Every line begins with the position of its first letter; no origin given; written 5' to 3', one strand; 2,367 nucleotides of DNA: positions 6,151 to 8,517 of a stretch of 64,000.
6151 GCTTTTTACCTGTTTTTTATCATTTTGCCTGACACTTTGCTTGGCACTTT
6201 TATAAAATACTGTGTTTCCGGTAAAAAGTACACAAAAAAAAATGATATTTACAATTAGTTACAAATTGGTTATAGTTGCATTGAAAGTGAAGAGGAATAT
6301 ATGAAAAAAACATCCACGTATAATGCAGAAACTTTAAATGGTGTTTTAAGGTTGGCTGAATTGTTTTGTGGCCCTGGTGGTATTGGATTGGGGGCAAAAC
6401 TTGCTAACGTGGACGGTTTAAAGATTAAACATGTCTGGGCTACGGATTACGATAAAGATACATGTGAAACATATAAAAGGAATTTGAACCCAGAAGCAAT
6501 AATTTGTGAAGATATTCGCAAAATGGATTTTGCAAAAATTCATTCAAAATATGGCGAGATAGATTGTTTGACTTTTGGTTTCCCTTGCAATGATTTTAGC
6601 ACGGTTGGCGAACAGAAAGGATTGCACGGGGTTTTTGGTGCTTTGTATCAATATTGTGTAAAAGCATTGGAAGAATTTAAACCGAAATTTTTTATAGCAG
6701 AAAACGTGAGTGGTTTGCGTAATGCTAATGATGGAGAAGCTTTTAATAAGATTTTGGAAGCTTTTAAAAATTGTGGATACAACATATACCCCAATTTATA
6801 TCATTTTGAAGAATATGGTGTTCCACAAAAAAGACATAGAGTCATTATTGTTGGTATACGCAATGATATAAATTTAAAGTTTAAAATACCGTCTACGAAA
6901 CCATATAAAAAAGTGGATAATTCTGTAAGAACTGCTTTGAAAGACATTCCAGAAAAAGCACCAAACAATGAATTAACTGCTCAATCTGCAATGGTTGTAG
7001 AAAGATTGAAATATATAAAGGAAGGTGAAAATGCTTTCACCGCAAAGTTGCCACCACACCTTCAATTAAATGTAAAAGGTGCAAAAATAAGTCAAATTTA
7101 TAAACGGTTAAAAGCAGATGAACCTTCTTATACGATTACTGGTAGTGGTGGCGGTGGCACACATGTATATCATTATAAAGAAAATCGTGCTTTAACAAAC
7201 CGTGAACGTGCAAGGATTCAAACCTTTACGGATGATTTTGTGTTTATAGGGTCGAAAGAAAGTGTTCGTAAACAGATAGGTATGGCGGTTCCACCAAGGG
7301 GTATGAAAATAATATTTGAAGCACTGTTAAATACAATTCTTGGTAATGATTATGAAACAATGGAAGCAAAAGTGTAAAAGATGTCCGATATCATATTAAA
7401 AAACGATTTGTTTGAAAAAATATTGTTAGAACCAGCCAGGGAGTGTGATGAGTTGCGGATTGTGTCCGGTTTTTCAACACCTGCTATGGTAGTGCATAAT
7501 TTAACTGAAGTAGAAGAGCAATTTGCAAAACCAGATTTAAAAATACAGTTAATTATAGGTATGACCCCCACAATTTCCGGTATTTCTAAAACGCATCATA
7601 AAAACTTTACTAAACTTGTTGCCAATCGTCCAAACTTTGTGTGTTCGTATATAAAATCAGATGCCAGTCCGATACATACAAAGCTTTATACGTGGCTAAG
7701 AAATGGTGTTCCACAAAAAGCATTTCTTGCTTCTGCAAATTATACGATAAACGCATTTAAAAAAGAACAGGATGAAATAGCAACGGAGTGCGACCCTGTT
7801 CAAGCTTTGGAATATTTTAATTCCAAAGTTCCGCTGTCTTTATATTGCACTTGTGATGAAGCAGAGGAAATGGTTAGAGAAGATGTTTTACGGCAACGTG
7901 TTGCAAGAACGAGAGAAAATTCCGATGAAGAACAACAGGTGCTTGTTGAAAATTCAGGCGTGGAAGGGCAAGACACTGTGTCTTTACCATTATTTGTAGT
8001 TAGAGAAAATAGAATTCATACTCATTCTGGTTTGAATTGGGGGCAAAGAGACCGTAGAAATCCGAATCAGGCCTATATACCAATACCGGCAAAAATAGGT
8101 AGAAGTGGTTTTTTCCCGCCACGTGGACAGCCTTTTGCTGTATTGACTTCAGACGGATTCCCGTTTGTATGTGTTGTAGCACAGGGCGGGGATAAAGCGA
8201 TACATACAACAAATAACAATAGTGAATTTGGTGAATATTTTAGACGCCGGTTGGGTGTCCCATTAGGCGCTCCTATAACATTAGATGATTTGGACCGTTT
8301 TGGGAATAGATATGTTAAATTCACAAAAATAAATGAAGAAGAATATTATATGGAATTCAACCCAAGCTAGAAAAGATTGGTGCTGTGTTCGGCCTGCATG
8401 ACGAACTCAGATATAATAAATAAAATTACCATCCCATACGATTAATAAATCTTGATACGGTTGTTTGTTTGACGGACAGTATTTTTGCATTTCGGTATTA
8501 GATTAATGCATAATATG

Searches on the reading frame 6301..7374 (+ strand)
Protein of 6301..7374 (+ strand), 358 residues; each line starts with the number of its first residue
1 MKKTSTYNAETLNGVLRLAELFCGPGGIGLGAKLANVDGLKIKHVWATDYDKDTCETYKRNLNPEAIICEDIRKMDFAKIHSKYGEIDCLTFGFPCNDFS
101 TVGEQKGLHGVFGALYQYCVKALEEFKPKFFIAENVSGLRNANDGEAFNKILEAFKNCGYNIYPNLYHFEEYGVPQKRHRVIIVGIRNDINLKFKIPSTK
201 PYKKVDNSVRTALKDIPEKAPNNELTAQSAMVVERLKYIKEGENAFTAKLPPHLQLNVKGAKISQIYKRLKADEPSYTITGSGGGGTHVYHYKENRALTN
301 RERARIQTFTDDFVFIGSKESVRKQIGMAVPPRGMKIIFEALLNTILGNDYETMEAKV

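Call 69: search_protein_families(library=pfam, proteins=[window:6301-7374:+], max_evalue=0.001)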
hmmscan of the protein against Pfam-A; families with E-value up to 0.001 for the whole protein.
window:6301-7374:+ (358 aa): 1 family
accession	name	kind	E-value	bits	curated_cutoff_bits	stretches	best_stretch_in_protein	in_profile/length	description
PF00145.23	DNA_methylase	-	3.3e-77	260.5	22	1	17-342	2-322/324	C-5 cytosine-specific DNA methylase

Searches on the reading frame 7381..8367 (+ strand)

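Call 69: search_protein_families(library=pfam, proteins=[window:7381-8367:+], max_evalue=0.001)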
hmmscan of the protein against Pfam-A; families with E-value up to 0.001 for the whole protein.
window:7381-8367:+ (329 aa): 2 families
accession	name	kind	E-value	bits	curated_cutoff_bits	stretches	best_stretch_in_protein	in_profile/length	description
PF20731.2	RE_NgoFVII_C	-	3.7e-30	105.1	23.8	1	208-317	16-130/131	NgoFVII C-terminal B3-like DNA-binding domain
PF09565.16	RE_NgoFVII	-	2e-28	99.2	23.8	1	12-160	5-159/162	NgoFVII restriction endonuclease N-terminal PLD domain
